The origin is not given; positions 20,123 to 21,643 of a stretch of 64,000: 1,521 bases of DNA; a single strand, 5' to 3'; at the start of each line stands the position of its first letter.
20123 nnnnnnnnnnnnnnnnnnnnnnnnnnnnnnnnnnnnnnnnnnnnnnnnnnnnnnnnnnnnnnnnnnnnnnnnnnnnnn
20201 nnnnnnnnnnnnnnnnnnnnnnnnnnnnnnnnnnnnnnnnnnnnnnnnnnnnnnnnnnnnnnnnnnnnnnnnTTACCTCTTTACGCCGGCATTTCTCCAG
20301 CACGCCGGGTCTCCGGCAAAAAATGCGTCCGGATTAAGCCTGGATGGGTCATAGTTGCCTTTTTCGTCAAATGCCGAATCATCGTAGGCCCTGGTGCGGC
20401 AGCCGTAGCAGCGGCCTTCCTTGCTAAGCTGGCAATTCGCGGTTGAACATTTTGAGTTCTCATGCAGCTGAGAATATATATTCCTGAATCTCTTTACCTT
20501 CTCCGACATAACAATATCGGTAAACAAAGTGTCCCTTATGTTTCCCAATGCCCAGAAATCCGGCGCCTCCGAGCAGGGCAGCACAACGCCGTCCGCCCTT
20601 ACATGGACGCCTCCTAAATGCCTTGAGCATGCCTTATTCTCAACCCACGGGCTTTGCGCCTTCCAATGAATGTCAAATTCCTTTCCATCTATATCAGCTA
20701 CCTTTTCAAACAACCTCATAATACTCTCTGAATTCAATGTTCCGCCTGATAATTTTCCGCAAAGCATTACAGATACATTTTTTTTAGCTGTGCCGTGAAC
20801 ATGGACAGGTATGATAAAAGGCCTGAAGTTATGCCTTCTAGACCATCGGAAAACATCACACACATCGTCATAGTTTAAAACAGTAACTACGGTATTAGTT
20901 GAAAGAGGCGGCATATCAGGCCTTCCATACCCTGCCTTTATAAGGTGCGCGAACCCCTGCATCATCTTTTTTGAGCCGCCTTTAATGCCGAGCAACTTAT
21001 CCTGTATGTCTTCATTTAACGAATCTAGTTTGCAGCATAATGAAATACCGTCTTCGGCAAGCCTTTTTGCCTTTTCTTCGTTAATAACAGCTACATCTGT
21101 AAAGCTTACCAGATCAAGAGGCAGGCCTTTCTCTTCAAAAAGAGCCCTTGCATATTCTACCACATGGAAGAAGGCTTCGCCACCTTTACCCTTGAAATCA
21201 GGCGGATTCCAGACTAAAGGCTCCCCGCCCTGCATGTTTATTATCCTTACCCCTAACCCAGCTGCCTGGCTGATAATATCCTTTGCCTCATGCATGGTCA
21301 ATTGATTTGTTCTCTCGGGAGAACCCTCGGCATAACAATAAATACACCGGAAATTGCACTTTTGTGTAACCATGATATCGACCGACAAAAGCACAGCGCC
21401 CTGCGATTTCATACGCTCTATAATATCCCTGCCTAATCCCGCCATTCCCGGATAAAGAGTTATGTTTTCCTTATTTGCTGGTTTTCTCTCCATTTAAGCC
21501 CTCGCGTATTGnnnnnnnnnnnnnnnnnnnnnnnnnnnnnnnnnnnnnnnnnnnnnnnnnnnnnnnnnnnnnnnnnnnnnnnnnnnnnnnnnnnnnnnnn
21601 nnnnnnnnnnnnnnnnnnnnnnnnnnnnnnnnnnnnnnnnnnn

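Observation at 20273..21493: Non-B12 radical SAM with Cys-rich C-terminal domain directly coupled to pepM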

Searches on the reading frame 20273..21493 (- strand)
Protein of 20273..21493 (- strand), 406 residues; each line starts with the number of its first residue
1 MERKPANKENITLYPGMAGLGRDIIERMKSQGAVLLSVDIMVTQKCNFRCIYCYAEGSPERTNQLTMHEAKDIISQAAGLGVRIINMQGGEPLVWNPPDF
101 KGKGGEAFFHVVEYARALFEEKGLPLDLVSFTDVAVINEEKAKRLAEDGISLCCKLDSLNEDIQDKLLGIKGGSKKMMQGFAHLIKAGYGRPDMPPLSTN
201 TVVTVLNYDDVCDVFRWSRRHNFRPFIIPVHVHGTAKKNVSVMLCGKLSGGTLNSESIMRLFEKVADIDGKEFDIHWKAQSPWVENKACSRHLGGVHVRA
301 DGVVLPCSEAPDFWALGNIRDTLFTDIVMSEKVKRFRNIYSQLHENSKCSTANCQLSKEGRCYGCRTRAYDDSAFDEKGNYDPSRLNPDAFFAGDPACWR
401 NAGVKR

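Call 3: search_protein_families(library=pfam, proteins=[window:20273-21493:-], max_evalue=0.01)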
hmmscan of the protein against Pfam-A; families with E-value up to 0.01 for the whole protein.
window:20273-21493:- (406 aa): 3 families
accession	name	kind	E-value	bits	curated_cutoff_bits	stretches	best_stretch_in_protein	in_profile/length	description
PF04055.27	Radical_SAM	-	1e-14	55.5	29.5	1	41-216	2-164/166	Radical SAM superfamily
PF13186.11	SPASM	-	8.9e-09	35.9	21.5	1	289-354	1-66/67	Iron-sulfur cluster-binding domain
PF13353.11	Fer4_12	-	0.00019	22.2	22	1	42-97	11-67/137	4Fe-4S single cluster domain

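Call 4: search_protein_families(library=ncbifam, proteins=[window:20273-21493:-], max_evalue=0.01)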
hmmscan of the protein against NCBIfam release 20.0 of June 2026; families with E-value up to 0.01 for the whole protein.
window:20273-21493:- (406 aa): 58 families (the best 25 are shown)
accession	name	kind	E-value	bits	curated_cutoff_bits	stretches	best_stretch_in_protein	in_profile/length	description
TIGR04545.1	rSAM_ahbD_hemeb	equivalog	5.2e-20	72.2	500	2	41-220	5-164/339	heme b synthase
TIGR04055.1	rSAM_NirJ2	equivalog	1.6e-17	64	500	1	42-212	6-155/326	putative heme d1 biosynthesis radical SAM protein NirJ2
TIGR02666.1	moaA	equivalog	2.6e-17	62.8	284.05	1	40-225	14-187/336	GTP 3',8-cyclase MoaA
NF001199.0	PRK00164.2-1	equivalog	5e-17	62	231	1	35-222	11-179/308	GTP 3',8-cyclase MoaA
TIGR02668.1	moaA_archaeal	equivalog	2.3e-16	59.7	325.25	1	35-236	9-192/303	GTP 3',8-cyclase MoaA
TIGR04347.1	pseudo_SAM_Halo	equivalog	3.3e-14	53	525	1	40-188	42-175/390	TIGR04347 family pseudo-SAM/SPASM protein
TIGR04546.1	rSAM_ahbC_deAc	equivalog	2e-13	49.9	650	1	41-187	44-175/390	12,18-didecarboxysiroheme deacetylase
NF045574.1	sacti_mat_StsB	exception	4.7e-13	48.8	625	1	29-212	89-250/466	StsB family radical SAM/SPASM domain sactipeptide maturase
TIGR04054.1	rSAM_NirJ1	equivalog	6.1e-13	48.1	650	1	38-188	38-173/387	putative heme d1 biosynthesis radical SAM protein NirJ1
NF050035.1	rSAM_WgK_link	exception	6.6e-13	48.4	650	1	36-215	9-168/367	radical SAM/SPASM peptide maturase WgkB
TIGR04053.2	TIGR04053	equivalog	7.5e-13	48.4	395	1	42-216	14-171/366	TIGR04053 family radical SAM/SPASM domain-containing protein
TIGR03962.1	mycofact_rSAM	equivalog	1.2e-11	44.4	265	1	40-213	16-168/339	mycofactocin radical SAM maturase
TIGR03978.1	rSAM_paired_1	equivalog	1.3e-11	44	370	1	40-240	87-280/466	His-Xaa-Ser system radical SAM maturase HxsB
TIGR04103.1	rSAM_nif11_3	equivalog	2.5e-11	42.8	725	1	42-188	11-141/412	nif11-class peptide radical SAM maturase 3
NF038283.1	viperin_w_prok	equivalog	3.5e-11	42.8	180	1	37-210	3-169/281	viperin family antiviral radical SAM protein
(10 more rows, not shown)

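Call 6: find_homologous_proteins(query=window:20273-21493:-, max_evalue=0.00001)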
Query window:20273-21493:- (406 aa): 99 proteins with E <= 0.00001 among 3138 candidates.
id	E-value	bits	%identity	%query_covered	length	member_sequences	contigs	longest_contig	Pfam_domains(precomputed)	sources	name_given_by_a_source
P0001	5.0e-283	956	100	100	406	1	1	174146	PF13186.12,PF04055.28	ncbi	ncbi:MAG: radical SAM protein [Candidatus Omnitrophota bacterium]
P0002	2.8e-222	756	77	100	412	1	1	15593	PF13186.12,PF04055.28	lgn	-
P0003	3.3e-214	730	76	99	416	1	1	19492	PF13186.12,PF04055.28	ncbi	-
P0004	1.9e-212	724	74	96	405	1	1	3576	PF13186.12,PF04055.28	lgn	-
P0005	4.1e-211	719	73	99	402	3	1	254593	PF13186.12,PF04055.28,PF13353.12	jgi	jgi:MoaA/NifB/PqqE/SkfB family radical SAM enzyme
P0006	1.4e-210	718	73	100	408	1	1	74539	PF13186.12,PF04055.28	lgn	-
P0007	3.0e-210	716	74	99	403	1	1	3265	PF13186.12,PF04055.28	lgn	-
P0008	2.3e-208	710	75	98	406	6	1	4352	PF13186.12,PF04055.28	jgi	jgi:radical SAM protein with 4Fe4S-binding SPASM domain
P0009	8.1e-208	708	73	98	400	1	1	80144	PF13186.12,PF04055.28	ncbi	-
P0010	1.8e-206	704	73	99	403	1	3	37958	PF13186.12,PF04055.28,PF13353.12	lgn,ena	-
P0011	1.3e-204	698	73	98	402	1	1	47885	PF13186.12,PF04055.28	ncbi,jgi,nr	ncbi:MAG: radical SAM protein [Deltaproteobacteria bacterium]|nr:radical SAM protein [Deltaproteobac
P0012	2.4e-203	694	73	99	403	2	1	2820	PF13186.12,PF04055.28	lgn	-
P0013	3.3e-202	690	74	95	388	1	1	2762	PF13186.12,PF04055.28,PF13353.12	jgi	jgi:radical SAM protein with 4Fe4S-binding SPASM domain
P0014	8.9e-201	685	72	99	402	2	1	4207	PF13186.12,PF04055.28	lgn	-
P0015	4.7e-200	683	72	99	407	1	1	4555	PF13186.12,PF04055.28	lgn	-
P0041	1.4e-188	645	67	97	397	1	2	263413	PF13186.12,PF04055.28,PF13353.12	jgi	jgi:radical SAM protein with 4Fe4S-binding SPASM domain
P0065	1.9e-167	576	58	99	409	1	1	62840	PF13186.12,PF04055.28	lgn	-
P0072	1.7e-152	526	55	100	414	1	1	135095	PF13186.12,PF04055.28,PF13353.12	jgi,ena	-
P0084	4.1e-40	156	32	88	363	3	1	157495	PF13186.12,PF04055.28,PF13353.12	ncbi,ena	-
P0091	2.5e-33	134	29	90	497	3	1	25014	PF13186.12,PF04055.28,PF13353.12,PF22817.3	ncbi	-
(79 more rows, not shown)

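Call 9: find_related_loci(query=A1, collection=genome_contigs, flank=10000)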
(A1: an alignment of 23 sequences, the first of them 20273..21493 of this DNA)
Query A1 (406 aa) in genome_contigs; peptide patterns used: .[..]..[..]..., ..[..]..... (x = any residue, [..] = any of these).
26 stretches matched a pattern; 19 encode a relative of the query (tblastn E <= 1e-3); 18 distinct loci.
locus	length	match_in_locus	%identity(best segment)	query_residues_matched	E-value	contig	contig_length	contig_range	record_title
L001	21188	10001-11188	73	7-402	0e+0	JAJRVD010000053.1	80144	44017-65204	MAG: Candidatus Omnitrophota bacterium isolate Dive96_bin10.280 k141_2450744, whole genome shotgun sequence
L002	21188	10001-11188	73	7-402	0e+0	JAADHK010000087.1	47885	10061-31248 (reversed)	MAG: Deltaproteobacteria bacterium isolate M_MetaBat.189 contig-127_4100, whole genome shotgun sequence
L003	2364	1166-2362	70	1-399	0e+0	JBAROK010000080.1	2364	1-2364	MAG: Candidatus Omnitrophota bacterium isolate MFD13429_ilm_asm_bin15 k127_197548, whole genome shotgun sequence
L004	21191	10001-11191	70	4-400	0e+0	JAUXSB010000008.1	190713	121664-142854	MAG: Candidatus Omnitrophota bacterium isolate C12_metabat.bin.33_sub C12_k141_193226, whole genome shotgun sequence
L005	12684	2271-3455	68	8-402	0e+0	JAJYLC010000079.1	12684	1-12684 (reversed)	MAG: Chloroflexi bacterium isolate DBS2-1.bin62 NODE_9276_length_12684_cov_1.236920, whole genome shotgun sequence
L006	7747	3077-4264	67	7-402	0e+0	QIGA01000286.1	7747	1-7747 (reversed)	MAG: Chloroflexi bacterium isolate SZUA-161 Ga0063294_10006689, whole genome shotgun sequence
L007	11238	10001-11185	67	8-402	0e+0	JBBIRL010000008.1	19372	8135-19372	MAG: Dehalococcoidia bacterium isolate CYF170214_bin_349 NODE_3235_length_19372_cov_4.115028, whole genome shotgun seque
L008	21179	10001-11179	66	7-400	0e+0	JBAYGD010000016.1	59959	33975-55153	MAG: Candidatus Omnitrophota bacterium isolate SO_2016_GW1_117 scaffold01036_OW334_2016, whole genome shotgun sequence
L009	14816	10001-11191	66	6-402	0e+0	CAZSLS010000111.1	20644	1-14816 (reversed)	MAG TPA_asm: uncultured Planctomycetaceae bacterium isolate SRP260945_co1_237 genome assembly, contig: NODE_4010_length_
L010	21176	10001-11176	64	8-400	0e+0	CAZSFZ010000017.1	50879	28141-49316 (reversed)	MAG TPA_asm: uncultured bacterium isolate binchicken_co117_453 genome assembly, contig: NODE_1244_length_50879_cov_10.15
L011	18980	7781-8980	76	1-400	0e+0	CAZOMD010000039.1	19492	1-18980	MAG TPA_asm: uncultured Planctomycetia bacterium isolate binchicken_co232_106 genome assembly, contig: NODE_5400_length_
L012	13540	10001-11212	64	3-406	0e+0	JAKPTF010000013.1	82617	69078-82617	MAG: Candidatus Omnitrophota bacterium isolate JPNA_metabat.7 k141_980160, whole genome shotgun sequence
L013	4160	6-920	57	105-405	4e-123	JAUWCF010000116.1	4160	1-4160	MAG: Thermoplasmatota archaeon isolate CSMAG_2131 CSMAG_2131_k141_889593_length_4160_cov_18.0000, whole genome shotgun s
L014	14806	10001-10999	63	9-400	6e-112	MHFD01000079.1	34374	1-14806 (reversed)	MAG: Omnitrophica bacterium RBG_13_46_9 RBG_13_scaffold_777, whole genome shotgun sequence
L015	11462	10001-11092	41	13-401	3e-90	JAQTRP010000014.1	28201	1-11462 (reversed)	MAG: Candidatus Omnitrophota bacterium isolate STB_166 NODE_3576_length_28201_cov_3.365285_Sandtown_B, whole genome shot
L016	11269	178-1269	40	13-401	3e-87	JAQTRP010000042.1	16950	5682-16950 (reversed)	MAG: Candidatus Omnitrophota bacterium isolate STB_166 NODE_7903_length_16950_cov_3.156928_Sandtown_B, whole genome shot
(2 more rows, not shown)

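Call 19: search_protein_families(library=pfam, proteins=[L001:14117-15229:+, L004:4703-5857:+, L004:6179-7291:+, L016:4252-5370:+, L016:5384-6502:+, L013:985-1413:+, L008:8167-9081:+, L002:13969-15294:-, L005:7133-8134:+, L005:6315-7079:-], max_evalue=0.0001)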
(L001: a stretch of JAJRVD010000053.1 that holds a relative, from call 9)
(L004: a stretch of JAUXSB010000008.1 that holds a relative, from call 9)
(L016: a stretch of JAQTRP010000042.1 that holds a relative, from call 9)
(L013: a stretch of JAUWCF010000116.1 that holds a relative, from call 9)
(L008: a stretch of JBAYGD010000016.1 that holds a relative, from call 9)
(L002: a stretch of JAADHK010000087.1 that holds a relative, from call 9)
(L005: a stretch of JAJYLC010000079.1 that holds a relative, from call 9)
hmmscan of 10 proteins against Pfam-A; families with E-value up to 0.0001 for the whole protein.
L001:14117-15229:+ (370 aa): 0 families

L004:4703-5857:+ (384 aa): 1 family
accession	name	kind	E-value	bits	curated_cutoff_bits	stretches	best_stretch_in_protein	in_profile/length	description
PF02350.25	Epimerase_2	-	5.6e-101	338.3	30.6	1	31-367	8-344/347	UDP-N-acetylglucosamine 2-epimerase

L004:6179-7291:+ (370 aa): 2 families
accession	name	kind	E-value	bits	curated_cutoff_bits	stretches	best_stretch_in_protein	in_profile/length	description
PF13472.12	Lipase_GDSL_2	-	3e-10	41.3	32.9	1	113-360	1-177/178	GDSL-like Lipase/Acylhydrolase family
PF19040.6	SGNH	-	3.8e-05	24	27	1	247-366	130-246/248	SGNH domain (fused to AT3 domains)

L016:4252-5370:+ (372 aa): 5 families
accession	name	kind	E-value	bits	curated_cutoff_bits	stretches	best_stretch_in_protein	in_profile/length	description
PF00534.26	Glycos_transf_1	-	2.5e-34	118.7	26.4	1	191-347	14-171/172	Glycosyl transferases group 1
PF13692.12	Glyco_trans_1_4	-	5.4e-28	98.5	27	1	195-334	4-142/142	Glycosyl transferases group 1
PF13439.12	Glyco_transf_4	-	5.9e-12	46.4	28.5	1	64-168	55-166/170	Glycosyltransferase Family 4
PF20706.3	GT4-conflict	-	2.2e-09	37.2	26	1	132-303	143-314/385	Family 4 Glycosyltransferase in conflict systems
PF13524.12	Glyco_trans_1_2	-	2.8e-09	37.5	25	1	223-360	15-141/144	Glycosyl transferase-like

L016:5384-6502:+ (372 aa): 3 families
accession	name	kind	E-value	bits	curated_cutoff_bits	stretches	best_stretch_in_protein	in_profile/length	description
PF00534.26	Glycos_transf_1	-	1.6e-21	77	26.4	1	190-333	11-158/172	Glycosyl transferases group 1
PF13692.12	Glyco_trans_1_4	-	4.6e-19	69.5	27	1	198-329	5-138/142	Glycosyl transferases group 1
PF13439.12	Glyco_transf_4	-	6.2e-06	26.8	28.5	1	49-181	38-165/170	Glycosyltransferase Family 4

L013:985-1413:+ (142 aa): 1 family
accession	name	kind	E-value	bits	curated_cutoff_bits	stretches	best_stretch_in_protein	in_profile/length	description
PF09834.14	DUF2061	-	8.4e-16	58.6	23.1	2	15-64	2-51/52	Predicted membrane protein (DUF2061)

L008:8167-9081:+ (304 aa): 4 families
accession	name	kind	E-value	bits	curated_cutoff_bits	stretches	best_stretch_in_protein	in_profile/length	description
PF13489.12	Methyltransf_23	-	2.8e-19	69.9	27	1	89-250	12-159/164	Methyltransferase domain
PF08241.18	Methyltransf_11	-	5e-10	40.3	21.2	1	107-196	2-95/95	Methyltransferase domain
PF13649.12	Methyltransf_25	-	1e-06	29.8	27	1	107-192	3-97/97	Methyltransferase domain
PF08242.18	Methyltransf_12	-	4.6e-06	27.7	30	1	107-193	2-97/98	Methyltransferase domain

L002:13969-15294:- (441 aa): 1 family
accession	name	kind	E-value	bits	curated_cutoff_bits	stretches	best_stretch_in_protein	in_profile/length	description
PF04015.17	DUF362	-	6.8e-36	124.6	24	1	37-242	1-199/200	Domain of unknown function (DUF362)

L005:7133-8134:+ (333 aa): 2 families
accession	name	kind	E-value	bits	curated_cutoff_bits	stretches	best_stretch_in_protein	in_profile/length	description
PF00586.29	AIRS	-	1.6e-23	83.7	24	1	32-143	1-111/112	AIR synthase related protein, N-terminal domain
PF02769.27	AIRS_C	-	8.4e-08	33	23.1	1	156-306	2-154/156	AIR synthase related protein, C-terminal domain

L005:6315-7079:- (254 aa): 2 families
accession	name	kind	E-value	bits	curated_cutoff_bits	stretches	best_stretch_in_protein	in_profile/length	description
PF12850.12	Metallophos_2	-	9e-19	68.4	27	1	10-217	1-152/154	Calcineurin-like phosphoesterase superfamily domain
PF00149.33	Metallophos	-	1.7e-13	51.9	21.5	1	10-161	1-190/191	Calcineurin-like phosphoesterase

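Call 21: find_encoding_contigs(protein=P0084, flank=8000, max_places=3)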
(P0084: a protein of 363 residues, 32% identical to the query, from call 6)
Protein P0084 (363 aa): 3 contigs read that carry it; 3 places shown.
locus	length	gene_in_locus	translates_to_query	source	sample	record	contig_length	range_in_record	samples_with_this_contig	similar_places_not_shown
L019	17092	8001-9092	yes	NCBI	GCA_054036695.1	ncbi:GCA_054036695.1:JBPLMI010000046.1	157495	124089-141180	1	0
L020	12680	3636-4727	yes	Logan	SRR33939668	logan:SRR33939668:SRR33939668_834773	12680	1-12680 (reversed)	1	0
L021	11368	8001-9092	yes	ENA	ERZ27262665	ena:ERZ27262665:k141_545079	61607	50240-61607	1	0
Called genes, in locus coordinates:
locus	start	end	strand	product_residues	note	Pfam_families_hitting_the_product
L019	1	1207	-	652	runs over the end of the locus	PF07973:tRNA_SAD, PF00587:tRNA-synt_2b, PF03129:HGTP_anticodon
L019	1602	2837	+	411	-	PF00109:ketoacyl-synt, PF00108:Thiolase_N, PF02801:Ketoacyl-synt_C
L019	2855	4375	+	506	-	PF01266:DAO (faint), PF01593:Amino_oxidase, PF03486:HI0933_like (faint), PF13450:NAD_binding_8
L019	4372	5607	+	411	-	PF00109:ketoacyl-synt, PF02801:Ketoacyl-synt_C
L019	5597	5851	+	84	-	PF23297:ACP_SdgA_C, PF00550:PP-binding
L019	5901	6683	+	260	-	PF01553:Acyltransferase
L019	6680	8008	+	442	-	PF00501:AMP-binding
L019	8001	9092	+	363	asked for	PF04055:Radical_SAM, PF13353:Fer4_12 (faint), PF13186:SPASM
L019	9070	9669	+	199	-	-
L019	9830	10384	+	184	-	-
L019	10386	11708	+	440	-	PF02310:B12-binding (faint), PF04055:Radical_SAM (faint)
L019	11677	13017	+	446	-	PF02310:B12-binding, PF04055:Radical_SAM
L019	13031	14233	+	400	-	PF00535:Glycos_transf_2, PF09835:DUF2062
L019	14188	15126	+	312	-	PF03279:Lip_A_acyltrans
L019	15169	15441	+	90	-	PF00550:PP-binding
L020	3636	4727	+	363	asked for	PF04055:Radical_SAM, PF13353:Fer4_12 (faint), PF13186:SPASM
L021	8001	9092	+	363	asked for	PF04055:Radical_SAM, PF13353:Fer4_12 (faint), PF13186:SPASM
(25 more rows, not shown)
